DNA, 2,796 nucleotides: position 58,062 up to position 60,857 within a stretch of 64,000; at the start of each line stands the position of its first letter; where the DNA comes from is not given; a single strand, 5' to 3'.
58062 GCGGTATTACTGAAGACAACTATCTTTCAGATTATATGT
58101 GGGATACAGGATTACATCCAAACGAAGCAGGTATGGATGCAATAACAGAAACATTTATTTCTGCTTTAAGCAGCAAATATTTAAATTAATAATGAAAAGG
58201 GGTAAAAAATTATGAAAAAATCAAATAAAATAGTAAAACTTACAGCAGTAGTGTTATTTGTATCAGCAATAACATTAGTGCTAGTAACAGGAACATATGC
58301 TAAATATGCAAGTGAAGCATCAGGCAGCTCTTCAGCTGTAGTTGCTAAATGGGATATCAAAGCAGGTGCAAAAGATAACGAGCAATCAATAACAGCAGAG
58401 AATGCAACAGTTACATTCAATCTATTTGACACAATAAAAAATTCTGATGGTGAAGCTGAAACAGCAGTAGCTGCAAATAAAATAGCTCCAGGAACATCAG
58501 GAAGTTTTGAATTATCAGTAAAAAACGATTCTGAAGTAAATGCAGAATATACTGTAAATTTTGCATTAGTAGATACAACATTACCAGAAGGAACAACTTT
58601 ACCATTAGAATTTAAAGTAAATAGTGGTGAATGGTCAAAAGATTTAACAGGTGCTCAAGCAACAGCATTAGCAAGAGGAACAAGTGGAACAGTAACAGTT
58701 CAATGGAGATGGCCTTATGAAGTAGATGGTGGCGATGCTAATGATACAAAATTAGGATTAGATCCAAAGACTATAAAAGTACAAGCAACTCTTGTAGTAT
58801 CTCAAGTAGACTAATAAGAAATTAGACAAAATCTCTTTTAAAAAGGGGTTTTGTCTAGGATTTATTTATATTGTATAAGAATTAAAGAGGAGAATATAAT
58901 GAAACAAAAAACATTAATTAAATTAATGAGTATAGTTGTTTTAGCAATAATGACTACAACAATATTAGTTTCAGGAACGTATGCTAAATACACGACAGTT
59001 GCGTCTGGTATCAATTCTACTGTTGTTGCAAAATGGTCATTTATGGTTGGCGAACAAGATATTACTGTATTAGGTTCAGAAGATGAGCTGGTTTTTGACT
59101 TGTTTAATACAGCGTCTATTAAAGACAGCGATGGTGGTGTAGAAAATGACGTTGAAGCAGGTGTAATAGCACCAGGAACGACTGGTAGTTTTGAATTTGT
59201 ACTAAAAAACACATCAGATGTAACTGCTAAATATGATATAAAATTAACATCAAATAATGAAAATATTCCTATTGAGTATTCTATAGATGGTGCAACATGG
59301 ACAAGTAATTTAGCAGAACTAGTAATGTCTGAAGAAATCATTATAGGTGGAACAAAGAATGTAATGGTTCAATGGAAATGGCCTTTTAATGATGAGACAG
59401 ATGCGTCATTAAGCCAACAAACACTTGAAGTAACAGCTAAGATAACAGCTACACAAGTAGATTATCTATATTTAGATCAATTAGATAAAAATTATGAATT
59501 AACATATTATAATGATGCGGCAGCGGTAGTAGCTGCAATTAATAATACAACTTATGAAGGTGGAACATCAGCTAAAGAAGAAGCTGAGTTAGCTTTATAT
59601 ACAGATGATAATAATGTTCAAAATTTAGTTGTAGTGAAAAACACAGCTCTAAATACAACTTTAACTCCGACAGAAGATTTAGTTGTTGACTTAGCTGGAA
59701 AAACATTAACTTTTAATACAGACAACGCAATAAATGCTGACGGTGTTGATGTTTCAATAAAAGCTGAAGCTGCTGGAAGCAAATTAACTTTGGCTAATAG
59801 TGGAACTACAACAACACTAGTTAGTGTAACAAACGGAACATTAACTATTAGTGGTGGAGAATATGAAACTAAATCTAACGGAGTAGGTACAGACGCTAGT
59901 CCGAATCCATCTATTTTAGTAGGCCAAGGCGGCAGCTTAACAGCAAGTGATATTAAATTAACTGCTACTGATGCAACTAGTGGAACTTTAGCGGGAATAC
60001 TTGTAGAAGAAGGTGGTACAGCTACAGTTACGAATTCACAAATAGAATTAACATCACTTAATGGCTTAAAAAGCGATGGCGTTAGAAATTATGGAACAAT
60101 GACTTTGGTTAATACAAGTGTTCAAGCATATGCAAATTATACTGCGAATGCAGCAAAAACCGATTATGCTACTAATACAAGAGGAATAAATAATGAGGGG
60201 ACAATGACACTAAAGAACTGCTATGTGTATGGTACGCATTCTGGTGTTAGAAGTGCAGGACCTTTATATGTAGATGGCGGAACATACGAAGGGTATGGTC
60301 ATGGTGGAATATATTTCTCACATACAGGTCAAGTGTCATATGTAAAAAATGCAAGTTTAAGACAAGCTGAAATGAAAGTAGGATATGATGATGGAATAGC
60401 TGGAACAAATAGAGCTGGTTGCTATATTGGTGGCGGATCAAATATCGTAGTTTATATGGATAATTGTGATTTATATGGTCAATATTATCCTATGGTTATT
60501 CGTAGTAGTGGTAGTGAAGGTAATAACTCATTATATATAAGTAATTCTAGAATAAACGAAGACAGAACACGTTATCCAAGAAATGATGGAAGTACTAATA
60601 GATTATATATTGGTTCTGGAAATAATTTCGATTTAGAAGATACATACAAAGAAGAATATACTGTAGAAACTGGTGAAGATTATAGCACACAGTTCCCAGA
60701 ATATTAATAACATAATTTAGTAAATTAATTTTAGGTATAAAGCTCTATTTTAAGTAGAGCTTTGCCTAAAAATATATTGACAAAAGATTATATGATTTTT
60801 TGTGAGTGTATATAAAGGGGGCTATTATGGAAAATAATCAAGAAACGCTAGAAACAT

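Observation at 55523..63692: Dual-SipW, multi-substrate TasA/camelysin-like fibre locus next to the capsule genes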

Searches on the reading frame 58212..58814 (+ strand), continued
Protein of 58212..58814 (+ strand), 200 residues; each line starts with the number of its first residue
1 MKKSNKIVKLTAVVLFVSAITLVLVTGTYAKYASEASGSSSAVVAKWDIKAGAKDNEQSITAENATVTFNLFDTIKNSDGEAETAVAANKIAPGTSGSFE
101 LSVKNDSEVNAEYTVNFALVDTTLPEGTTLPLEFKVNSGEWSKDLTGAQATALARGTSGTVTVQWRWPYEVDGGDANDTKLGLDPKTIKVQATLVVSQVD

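Call 66: search_protein_families(library=pfam, proteins=[P0306, P0310, P0314, P0337, P0386, P0389, P0421, P0323, P0050, P0356], max_evalue=0.001)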
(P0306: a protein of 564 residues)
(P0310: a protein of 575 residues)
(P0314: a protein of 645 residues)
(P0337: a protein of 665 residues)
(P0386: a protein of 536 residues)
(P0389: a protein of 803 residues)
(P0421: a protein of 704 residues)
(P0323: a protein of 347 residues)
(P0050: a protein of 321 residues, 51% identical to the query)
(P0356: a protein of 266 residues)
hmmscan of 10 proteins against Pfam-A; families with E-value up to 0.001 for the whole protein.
P0306 (564 aa): 3 families
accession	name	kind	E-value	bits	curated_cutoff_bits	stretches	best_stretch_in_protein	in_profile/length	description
PF16255.11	Lipase_GDSL_lke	-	4.4e-20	72.3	29.2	1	211-436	2-203/203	GDSL-like Lipase/Acylhydrolase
PF13472.12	Lipase_GDSL_2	-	1.3e-12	49.1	32.9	1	215-425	2-176/178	GDSL-like Lipase/Acylhydrolase family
PF00657.28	Lipase_GDSL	-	5.6e-08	33.6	23.6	1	215-431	4-207/208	GDSL-like Lipase/Acylhydrolase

P0310 (575 aa): 2 families
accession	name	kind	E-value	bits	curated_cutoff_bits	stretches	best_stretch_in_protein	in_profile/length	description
PF13472.12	Lipase_GDSL_2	-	4.6e-09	37.5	32.9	1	206-404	1-177/178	GDSL-like Lipase/Acylhydrolase family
PF00657.28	Lipase_GDSL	-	0.00026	21.7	23.6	0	351-406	159-204/208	GDSL-like Lipase/Acylhydrolase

P0314 (645 aa): 3 families
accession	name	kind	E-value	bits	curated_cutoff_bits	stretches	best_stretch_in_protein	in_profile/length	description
PF13472.12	Lipase_GDSL_2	-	3.4e-14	54.2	32.9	1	401-628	2-177/178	GDSL-like Lipase/Acylhydrolase family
PF16255.11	Lipase_GDSL_lke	-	1.6e-12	47.6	29.2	1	396-604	1-180/203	GDSL-like Lipase/Acylhydrolase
PF00657.28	Lipase_GDSL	-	1.5e-06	29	23.6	1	401-632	4-206/208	GDSL-like Lipase/Acylhydrolase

P0337 (665 aa): 2 families
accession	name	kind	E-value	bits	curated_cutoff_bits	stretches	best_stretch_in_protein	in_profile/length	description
PF13472.12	Lipase_GDSL_2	-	1.8e-15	58.3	32.9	1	488-652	2-177/178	GDSL-like Lipase/Acylhydrolase family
PF00657.28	Lipase_GDSL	-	3.8e-06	27.6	23.6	1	486-657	2-207/208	GDSL-like Lipase/Acylhydrolase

P0386 (536 aa): 0 families

P0389 (803 aa): 2 families
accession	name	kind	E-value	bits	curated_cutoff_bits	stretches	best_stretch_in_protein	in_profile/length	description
PF13472.12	Lipase_GDSL_2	-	3.1e-23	83.6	32.9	1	586-786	2-177/178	GDSL-like Lipase/Acylhydrolase family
PF16255.11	Lipase_GDSL_lke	-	4.4e-10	39.7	29.2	1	581-756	1-175/203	GDSL-like Lipase/Acylhydrolase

P0421 (704 aa): 0 families

P0323 (347 aa): 0 families

P0050 (321 aa): 0 families

P0356 (266 aa): 0 families

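Call 80: find_encoding_contigs(protein=window:58212-58814:+, flank=3000, max_places=4)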
Protein window:58212-58814:+ (200 aa): 9 contigs read that carry it; 4 places shown.
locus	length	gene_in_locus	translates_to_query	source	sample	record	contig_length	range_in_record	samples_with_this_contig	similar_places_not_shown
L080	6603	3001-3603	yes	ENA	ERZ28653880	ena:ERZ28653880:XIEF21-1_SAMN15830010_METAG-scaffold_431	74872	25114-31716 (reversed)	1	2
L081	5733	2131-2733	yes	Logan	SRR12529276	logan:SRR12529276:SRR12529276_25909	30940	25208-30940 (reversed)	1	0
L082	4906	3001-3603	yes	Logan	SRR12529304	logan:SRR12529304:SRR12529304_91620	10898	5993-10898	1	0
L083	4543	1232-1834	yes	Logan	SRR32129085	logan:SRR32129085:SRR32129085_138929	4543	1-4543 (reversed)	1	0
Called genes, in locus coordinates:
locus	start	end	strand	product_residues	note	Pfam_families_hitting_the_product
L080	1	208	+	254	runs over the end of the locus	-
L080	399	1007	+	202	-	-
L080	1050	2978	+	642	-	PF00657:Lipase_GDSL, PF13472:Lipase_GDSL_2, PF16255:Lipase_GDSL_lke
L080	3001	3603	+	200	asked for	-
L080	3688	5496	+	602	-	-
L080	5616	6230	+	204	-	-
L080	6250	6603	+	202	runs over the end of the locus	-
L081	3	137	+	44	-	?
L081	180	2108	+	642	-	PF00657:Lipase_GDSL, PF13472:Lipase_GDSL_2, PF16255:Lipase_GDSL_lke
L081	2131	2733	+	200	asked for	-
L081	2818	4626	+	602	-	-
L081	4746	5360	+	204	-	-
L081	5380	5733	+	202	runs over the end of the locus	-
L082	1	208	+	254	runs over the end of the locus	-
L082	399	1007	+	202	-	-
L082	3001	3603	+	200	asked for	-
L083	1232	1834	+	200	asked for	-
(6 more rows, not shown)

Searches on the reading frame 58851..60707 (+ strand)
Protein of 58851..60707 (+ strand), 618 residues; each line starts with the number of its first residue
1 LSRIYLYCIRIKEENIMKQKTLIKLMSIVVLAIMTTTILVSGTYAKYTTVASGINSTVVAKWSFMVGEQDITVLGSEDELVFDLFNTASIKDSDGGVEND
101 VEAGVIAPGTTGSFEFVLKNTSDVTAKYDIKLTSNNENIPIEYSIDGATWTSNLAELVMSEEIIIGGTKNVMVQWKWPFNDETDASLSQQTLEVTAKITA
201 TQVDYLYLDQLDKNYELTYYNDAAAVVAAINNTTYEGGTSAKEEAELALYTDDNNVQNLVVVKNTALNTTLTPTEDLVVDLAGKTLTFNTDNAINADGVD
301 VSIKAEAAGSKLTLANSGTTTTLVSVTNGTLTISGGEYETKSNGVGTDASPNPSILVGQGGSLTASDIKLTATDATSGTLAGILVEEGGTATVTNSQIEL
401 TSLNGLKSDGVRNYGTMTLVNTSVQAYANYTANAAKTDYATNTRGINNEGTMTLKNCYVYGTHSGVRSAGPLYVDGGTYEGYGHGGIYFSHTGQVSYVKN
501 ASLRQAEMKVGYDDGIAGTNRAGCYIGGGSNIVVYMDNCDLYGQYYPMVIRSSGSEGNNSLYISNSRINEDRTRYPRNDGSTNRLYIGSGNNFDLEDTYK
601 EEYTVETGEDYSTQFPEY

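Call 3: search_protein_families(library=pfam, proteins=[window:58851-60707:+], max_evalue=1)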
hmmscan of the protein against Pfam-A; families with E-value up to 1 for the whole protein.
window:58851-60707:+ (618 aa): 0 families

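Call 4: search_protein_families(library=ncbifam, proteins=[window:58851-60707:+], max_evalue=1)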
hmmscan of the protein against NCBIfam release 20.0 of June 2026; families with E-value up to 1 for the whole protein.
window:58851-60707:+ (618 aa): 0 families

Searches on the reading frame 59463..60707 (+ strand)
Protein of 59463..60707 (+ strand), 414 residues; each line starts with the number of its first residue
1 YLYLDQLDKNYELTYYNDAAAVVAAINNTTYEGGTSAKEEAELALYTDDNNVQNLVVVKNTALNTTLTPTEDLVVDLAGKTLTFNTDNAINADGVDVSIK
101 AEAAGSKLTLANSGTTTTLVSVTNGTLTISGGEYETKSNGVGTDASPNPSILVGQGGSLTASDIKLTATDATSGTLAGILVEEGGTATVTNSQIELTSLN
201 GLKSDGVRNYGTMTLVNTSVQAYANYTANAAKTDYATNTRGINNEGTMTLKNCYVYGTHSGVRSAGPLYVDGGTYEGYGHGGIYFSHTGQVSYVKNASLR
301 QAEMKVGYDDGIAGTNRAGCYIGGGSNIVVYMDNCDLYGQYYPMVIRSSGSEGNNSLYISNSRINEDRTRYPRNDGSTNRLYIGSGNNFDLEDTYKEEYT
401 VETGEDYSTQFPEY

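Call 48: search_solved_structures(query=window:59463-60707:+, max_evalue=1)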
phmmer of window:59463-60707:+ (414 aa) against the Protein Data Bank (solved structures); distinct sequences matched with E-value up to 1: 0.

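Call 49: search_protein_families(library=phrogs, proteins=[window:59463-60707:+], max_evalue=0.01)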
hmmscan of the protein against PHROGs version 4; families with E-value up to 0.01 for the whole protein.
window:59463-60707:+ (414 aa): 0 families

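Call 55: find_homologous_proteins(query=window:59463-60707:+, max_evalue=0.001)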
Query window:59463-60707:+ (414 aa): 111 proteins with E <= 0.001 among 8000 candidates.
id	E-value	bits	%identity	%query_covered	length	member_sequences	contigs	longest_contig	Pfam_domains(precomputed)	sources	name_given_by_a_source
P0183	1.7e-262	888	100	100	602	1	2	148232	-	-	-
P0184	2.2e-147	509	60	97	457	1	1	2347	-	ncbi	-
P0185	3.5e-146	506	60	99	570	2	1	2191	PF01391.24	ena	-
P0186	8.0e-144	498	59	100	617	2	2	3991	-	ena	-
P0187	2.5e-143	496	57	98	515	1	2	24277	-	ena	-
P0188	1.7e-140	487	56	100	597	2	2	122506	PF12389.14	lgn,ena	-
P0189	2.0e-140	487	57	99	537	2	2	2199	PF07963.18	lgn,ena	-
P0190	3.0e-140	486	57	100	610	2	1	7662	-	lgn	-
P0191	1.4e-139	484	58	99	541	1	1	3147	-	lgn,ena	-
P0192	2.9e-138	479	56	100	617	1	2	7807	-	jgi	-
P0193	3.0e-138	479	55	100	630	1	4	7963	-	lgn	-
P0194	1.6e-136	474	56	99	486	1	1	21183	-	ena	-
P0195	1.1e-135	471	57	97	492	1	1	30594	-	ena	-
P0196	3.1e-133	463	56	98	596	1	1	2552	-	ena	-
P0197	9.4e-132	458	54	100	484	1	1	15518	-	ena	-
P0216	4.6e-69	252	40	94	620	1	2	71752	PF12389.14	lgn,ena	-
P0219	2.7e-65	239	38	86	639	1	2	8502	PF12389.14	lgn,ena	-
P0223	9.3e-64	234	38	93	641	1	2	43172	PF12389.14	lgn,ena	-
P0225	2.6e-62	229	42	76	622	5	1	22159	PF12389.14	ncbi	-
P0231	3.7e-58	216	42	75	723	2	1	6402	PF13472.13,PF16255.12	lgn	-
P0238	2.3e-56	210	37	97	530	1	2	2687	PF07963.18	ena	-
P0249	9.3e-52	195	32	92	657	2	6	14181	PF07963.18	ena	-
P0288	5.1e-32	130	36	62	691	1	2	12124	PF12389.14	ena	-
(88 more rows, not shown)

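Call 57: search_protein_families(library=pfam, proteins=[P0188, P0216, P0219, P0223, P0225, P0288, P0189, P0238, P0249, P0231], max_evalue=0.01)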
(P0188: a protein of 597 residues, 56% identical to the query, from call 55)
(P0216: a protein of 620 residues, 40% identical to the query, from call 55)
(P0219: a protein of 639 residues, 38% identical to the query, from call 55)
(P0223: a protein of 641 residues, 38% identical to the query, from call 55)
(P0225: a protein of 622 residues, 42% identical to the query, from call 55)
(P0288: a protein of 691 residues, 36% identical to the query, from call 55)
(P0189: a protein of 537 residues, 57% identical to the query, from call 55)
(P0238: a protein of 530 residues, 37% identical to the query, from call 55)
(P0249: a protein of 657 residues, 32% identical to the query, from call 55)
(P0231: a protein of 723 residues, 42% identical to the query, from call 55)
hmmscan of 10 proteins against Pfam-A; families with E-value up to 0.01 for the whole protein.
P0188 (597 aa): 1 family
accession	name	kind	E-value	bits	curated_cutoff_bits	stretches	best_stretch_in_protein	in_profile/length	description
PF12389.13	Peptidase_M73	-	5.8e-10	39.8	22.5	1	2-172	3-177/196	Camelysin metallo-endopeptidase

P0216 (620 aa): 1 family
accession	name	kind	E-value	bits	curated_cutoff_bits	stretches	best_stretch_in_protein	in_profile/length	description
PF12389.13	Peptidase_M73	-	3.5e-07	30.7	22.5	1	5-90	12-82/196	Camelysin metallo-endopeptidase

P0219 (639 aa): 1 family
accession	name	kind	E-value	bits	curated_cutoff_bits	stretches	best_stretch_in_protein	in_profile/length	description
PF12389.13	Peptidase_M73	-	6.6e-08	33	22.5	1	7-197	3-192/196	Camelysin metallo-endopeptidase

P0223 (641 aa): 1 family
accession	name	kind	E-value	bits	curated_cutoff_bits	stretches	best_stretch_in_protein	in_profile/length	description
PF12389.13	Peptidase_M73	-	4.2e-08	33.7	22.5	1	8-103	3-83/196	Camelysin metallo-endopeptidase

P0225 (622 aa): 1 family
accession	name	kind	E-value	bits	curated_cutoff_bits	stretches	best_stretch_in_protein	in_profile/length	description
PF12389.13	Peptidase_M73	-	4.5e-09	36.9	22.5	1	7-130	2-111/196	Camelysin metallo-endopeptidase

P0288 (691 aa): 1 family
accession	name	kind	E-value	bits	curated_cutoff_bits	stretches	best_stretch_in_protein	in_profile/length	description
PF12389.13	Peptidase_M73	-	2.7e-07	31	22.5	1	2-169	3-172/196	Camelysin metallo-endopeptidase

P0189 (537 aa): 1 family
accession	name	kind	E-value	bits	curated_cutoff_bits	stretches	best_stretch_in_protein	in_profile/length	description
PF07963.17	N_methyl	-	6e-08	32.4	21.2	1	2-25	3-26/27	Prokaryotic N-terminal methylation motif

P0238 (530 aa): 1 family
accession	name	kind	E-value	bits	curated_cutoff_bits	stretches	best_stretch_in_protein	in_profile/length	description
PF07963.17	N_methyl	-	1e-07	31.6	21.2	1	2-25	3-26/27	Prokaryotic N-terminal methylation motif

P0249 (657 aa): 1 family
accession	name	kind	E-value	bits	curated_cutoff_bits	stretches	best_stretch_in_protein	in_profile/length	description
PF07963.17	N_methyl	-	8.7e-07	28.7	21.2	1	9-34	1-26/27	Prokaryotic N-terminal methylation motif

P0231 (723 aa): 2 families
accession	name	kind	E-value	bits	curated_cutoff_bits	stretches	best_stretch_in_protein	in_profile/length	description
PF13472.12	Lipase_GDSL_2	-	2.8e-07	31.7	32.9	1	13-92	85-176/178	GDSL-like Lipase/Acylhydrolase family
PF13927.12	Ig_3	-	3.1e-05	24.8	30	0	166-223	3-63/78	Immunoglobulin domain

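Call 67: predict_structure(alignment_id=A5)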
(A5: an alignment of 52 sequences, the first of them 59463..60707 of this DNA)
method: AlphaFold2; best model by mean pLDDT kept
length: 414 residues; sequences in the alignment: 52
mean_pLDDT: 95.6   pTM: 0.94
mean pLDDT of the five models: 95.6, 95.4, 95.3, 95.3, 94.3
residues with pLDDT >= 90: 374; 70-90: 35; 50-70: 5; < 50: 0
segments of 3 or more residues with pLDDT < 50: none
pLDDT, mean of each block of 10 residues (from residue 1): 91 92 84 78 95 96 96 98 98 98 98 96 98 98 97 98 99 97 99 98 98 99 95 93 99 98 98 98 97 99 91 90 97 98 93 96 96 91 98 96 97 94
secondary structure, 60 per line:
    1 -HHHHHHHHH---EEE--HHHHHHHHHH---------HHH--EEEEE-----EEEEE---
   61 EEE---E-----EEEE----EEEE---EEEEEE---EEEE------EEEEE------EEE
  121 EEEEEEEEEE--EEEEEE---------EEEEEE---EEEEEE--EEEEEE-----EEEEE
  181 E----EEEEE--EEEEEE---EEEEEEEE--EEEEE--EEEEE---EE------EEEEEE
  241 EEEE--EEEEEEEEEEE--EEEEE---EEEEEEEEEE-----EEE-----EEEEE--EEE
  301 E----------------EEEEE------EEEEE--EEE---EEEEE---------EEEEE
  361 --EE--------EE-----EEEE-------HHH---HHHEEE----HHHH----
elements in order: H2-10 E14-16 H19-28 E43-47 E53-57 E61-63 E73-76 E81-84 E88-93 E97-100 E107-111 E118-130 E133-138 E148-153 E157-162 E165-170 E176-181 E186-190 E193-198 E202-209 E212-216 E219-223 E235-244 E247-257 E260-264 E268-277 E283-285 E291-295 E298-301 E318-322 E329-333 E336-338 E342-346 E356-360 E380-383 E400-402 H407-410

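Call 69: fold_search(model_id=the predicted structure, library=pdb)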
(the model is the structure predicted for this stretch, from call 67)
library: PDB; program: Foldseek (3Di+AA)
matches with E <= 10: 410; with E <= 0.001: 7
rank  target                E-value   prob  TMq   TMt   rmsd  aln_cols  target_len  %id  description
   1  7xzd_A                1.6e-04  1.00  0.40  0.38   9.0       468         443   11  Mutant (F179A) of the N-terminal domain of fucoidan lyase FdlA (released 2022-09-28)
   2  7xze_A                2.8e-04  1.00  0.42  0.40   8.7       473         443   11  Mutant (H176A) of the N-terminal domain of fucoidan lyase FdlA (released 2022-09-28)
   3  7xz7_A                3.1e-04  1.00  0.47  0.45   7.2       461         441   13  Mutant (D137A) of the N-terminal domain of fucoidan lyase FdlA (released 2022-09-28)
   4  2pyh_B                4.3e-04  1.00  0.43  0.46   7.5       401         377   14  Azotobacter vinelandii Mannuronan C-5 epimerase AlgE4 A-module complexed with mannuronan trisaccharide (released 2008-05-27)
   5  6f7d                  4.3e-04  0.99  0.28  0.23  11.7       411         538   11  Crystal structure of Dettilon tailspike protein (gp208) (released 2018-12-19)
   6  7xzb_A                6.4e-04  1.00  0.44  0.42   7.8       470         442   11  Mutant (Y242A) of the N-terminal domain of fucoidan lyase FdlA (released 2022-09-28)
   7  3riq                  9.1e-04  0.85  0.25  0.20  15.1       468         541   10  Siphovirus 9NA tailspike receptor binding domain (released 2012-02-29)
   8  7xzc_A                1.1e-03  1.00  0.36  0.34  12.0       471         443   10  Mutant (R240A) of the N-terminal domain of fucoidan lyase FdlA (released 2022-09-28)
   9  7xzc_B                1.2e-03  1.00  0.41  0.39   9.6       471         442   11  Mutant (R240A) of the N-terminal domain of fucoidan lyase FdlA (released 2022-09-28)
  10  7akv_G                1.4e-03  0.99  0.33  0.33  13.2       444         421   12  The cryo-EM structure of the Vag8-C1 inhibitor complex (released 2021-06-16)
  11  4ozz                  1.4e-03  0.98  0.28  0.28  11.9       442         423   10  Crystal Structure of the periplasmic alginate epimerase AlgG T265N T268M double mutant (released 2015-03-04)
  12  7xzf_A                1.6e-03  1.00  0.40  0.38   9.8       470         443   11  Wild type of the N-terminal domain of fucoidan lyase FdlA (released 2022-09-28)
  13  2pyg_B                2.0e-03  1.00  0.39  0.43   8.8       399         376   12  Azotobacter vinelandii Mannuronan C-5 epimerase AlgE4 A-module (released 2008-05-27)
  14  9ozl_C                3.0e-03  0.69  0.23  0.26  13.7       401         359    9  Crystal structure of the polysaccharide lyase RbmB from Vibrio cholerae (released 2026-03-11)
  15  1ru4                  3.4e-03  0.98  0.31  0.32  10.7       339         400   12  Crystal structure of pectate lyase Pel9A (released 2004-04-13)
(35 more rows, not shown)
